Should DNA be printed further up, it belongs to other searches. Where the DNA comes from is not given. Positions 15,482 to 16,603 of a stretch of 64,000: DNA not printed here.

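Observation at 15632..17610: KwaB/DUF4868-like gene partnered by a soluble Cys-His protein instead of KwaA: candidate non-canonical defence pair beside a PIF1-like helicase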

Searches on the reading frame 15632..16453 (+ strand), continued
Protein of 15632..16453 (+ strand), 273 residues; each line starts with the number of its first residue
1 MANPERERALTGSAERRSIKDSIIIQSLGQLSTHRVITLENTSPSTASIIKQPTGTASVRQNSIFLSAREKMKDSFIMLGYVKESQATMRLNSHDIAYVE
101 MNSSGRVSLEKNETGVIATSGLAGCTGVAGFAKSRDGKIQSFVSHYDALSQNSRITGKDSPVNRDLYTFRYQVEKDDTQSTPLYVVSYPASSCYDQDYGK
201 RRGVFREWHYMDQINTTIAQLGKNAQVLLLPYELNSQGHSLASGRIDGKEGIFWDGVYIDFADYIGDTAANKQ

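Call 43: find_related_loci(query=A1, collection=metagenome_contigs, flank=4000)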
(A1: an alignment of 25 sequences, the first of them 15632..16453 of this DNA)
Query A1 (273 aa) in metagenome_contigs; peptide patterns used: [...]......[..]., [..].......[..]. (x = any residue, [..] = any of these).
168 stretches matched a pattern; 19 encode a relative of the query (tblastn E <= 1e-3); 19 distinct loci.
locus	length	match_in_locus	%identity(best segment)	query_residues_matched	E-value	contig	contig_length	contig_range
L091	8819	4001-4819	98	1-273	0e+0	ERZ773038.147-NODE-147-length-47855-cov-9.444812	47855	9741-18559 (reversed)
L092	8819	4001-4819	95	1-273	0e+0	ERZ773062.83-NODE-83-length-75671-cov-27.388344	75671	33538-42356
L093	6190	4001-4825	94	1-273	4e-177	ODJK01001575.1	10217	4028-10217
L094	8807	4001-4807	95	5-273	5e-176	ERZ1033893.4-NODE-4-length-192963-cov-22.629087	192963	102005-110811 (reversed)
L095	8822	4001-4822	92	1-273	4e-174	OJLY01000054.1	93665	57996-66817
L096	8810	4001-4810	94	5-273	3e-174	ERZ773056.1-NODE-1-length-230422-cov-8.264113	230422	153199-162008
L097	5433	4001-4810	93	5-273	2e-173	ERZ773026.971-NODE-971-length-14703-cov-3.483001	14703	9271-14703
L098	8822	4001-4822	91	1-273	5e-171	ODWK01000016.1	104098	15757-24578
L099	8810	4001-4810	93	5-273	3e-171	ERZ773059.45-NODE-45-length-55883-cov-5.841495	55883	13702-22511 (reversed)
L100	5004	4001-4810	92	5-273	1e-172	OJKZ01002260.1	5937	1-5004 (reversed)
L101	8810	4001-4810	91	5-273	1e-166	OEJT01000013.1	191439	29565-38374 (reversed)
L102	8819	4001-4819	99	1-273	0e+0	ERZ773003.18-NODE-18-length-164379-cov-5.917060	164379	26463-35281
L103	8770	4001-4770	91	8-262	6e-127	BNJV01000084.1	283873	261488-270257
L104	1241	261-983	53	31-268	1e-84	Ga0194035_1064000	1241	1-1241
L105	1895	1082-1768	48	36-260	4e-73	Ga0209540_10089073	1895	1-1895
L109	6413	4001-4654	45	47-264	1e-55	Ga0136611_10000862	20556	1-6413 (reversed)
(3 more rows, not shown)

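Call 50: list_cluster_members(proteins=[P0152, P0174, P0175, P0184, P0189, P0193, P0194, P0199, P0205, P0208])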
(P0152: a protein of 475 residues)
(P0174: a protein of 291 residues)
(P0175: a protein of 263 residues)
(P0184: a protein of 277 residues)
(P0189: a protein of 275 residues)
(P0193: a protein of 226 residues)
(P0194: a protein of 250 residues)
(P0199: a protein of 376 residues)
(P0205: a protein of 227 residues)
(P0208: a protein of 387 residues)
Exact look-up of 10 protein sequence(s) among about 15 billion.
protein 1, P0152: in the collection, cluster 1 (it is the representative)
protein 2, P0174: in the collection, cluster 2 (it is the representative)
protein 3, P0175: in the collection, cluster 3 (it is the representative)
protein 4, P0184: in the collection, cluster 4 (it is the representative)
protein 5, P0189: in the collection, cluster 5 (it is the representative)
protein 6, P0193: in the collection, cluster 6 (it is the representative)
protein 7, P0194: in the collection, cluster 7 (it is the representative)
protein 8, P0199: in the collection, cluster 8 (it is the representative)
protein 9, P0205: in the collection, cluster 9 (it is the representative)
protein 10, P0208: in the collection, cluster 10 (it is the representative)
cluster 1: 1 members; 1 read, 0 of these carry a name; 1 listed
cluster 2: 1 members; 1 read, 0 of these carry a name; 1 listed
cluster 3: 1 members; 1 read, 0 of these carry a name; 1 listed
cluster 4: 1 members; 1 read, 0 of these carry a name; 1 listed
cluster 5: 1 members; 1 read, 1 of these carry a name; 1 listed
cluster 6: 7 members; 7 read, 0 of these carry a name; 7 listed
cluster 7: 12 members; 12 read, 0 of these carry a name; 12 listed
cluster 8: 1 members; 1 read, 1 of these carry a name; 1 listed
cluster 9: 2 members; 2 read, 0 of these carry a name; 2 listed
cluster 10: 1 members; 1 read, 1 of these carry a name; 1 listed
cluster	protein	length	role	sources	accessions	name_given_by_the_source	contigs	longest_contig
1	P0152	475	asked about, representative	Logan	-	-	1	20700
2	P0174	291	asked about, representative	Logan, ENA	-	-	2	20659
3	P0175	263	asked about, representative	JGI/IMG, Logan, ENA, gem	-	-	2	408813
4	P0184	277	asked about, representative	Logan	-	-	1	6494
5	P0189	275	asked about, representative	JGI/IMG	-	hypothetical protein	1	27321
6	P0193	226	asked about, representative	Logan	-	-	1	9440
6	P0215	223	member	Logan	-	-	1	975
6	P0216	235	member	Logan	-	-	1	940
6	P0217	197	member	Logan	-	-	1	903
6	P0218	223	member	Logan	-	-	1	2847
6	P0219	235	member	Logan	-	-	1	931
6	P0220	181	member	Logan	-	-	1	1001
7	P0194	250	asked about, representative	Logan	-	-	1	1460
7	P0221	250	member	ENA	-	-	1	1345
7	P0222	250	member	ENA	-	-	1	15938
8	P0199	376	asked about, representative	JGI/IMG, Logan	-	hypothetical protein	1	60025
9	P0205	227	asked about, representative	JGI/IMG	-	-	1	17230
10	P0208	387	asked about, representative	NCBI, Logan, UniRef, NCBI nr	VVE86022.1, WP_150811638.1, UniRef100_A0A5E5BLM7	hypothetical protein [Pandoraea sputorum] | Uncharacterized protein n=1 Tax=Pandoraea sputorum TaxID=93222 RepID=A0A5E5BLM7_9BURK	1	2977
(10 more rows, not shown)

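Call 76: find_related_loci(query=A1, collection=viral_contigs, flank=5000)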
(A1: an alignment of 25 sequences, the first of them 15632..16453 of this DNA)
Query A1 (273 aa) in viral_contigs; peptide patterns used: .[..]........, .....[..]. (x = any residue, [..] = any of these).
33 stretches matched a pattern, but none encodes a relative of the query by tblastn (E <= 1e-3).

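Call 80: search_protein_families(library=ncbifam, alignment_id=A2, max_evalue=0.01)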
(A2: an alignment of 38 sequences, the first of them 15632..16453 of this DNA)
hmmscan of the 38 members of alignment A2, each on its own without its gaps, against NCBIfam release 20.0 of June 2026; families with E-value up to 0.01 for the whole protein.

A. member 1, window:15632-16453:+ (273 aa): 1 family
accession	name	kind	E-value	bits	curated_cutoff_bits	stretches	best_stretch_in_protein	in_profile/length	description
NF041406.1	XopAK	subfamily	1.8e-05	24.3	150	1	80-151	19-90/173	XopAK family type III secretion system effector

B. families by the number of members that match (of 38 scanned): 1 family
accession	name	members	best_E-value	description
NF041406.1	XopAK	15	8.9e-07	XopAK family type III secretion system effector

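Call 82: fold_search(model_id=the predicted structure, library=viral)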
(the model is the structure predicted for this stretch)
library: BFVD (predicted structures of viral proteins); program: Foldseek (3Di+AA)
matches with E <= 10: 517; with E <= 0.001: 4
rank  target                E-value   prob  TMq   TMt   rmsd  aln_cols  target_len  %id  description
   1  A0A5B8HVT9            2.8e-06  1.00  0.36  0.36  27.0       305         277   12  Uncharacterized protein [Mimiviridae sp. ChoanoV1]
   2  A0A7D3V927            7.0e-06  1.00  0.29  0.29  17.3       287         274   10  Uncharacterized protein [Fadolivirus FV1/VV64]
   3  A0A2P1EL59            3.5e-05  1.00  0.36  0.39  14.0       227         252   13  CheD chemotaxis protein [Moumouvirus australiensis]
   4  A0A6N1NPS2            1.1e-04  1.00  0.33  0.33   6.3       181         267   14  Putative ORFan [Tupanvirus deep ocean]
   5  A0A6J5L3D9            3.0e-02  0.12  0.13  0.12  20.6       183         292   12  Uncharacterized protein [uncultured Caudovirales phage]
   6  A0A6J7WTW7            5.4e-02  0.11  0.13  0.04  20.3       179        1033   13  Uncharacterized protein [uncultured Caudovirales phage]
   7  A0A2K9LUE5            6.1e-02  0.14  0.17  0.10  30.9       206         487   13  Rep [uncultured virus]
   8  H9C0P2                9.9e-02  0.09  0.12  0.07  19.9       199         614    8  (no name in the UniProt tables at hand)
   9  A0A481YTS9            1.2e-01  0.15  0.15  0.06  17.9       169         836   11  Uncharacterized protein [Marseillevirus LCMAC102]
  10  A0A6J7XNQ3            1.3e-01  0.10  0.14  0.21  17.1       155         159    8  Uncharacterized protein [uncultured Caudovirales phage]
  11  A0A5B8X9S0            1.3e-01  0.07  0.12  0.14  16.7       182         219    7  (no name in the UniProt tables at hand)
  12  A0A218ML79            1.4e-01  0.10  0.13  0.11  21.2       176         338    9  Uncharacterized protein [uncultured virus]
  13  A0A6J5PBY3            1.5e-01  0.12  0.14  0.17  19.4       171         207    9  Uncharacterized protein [uncultured Caudovirales phage]
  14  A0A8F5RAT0            1.7e-01  0.09  0.12  0.16  18.5       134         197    4  (no name in the UniProt tables at hand)
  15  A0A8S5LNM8            2.4e-01  0.06  0.12  0.17  12.4       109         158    7  Uncharacterized protein [Myoviridae sp. ctR2338]
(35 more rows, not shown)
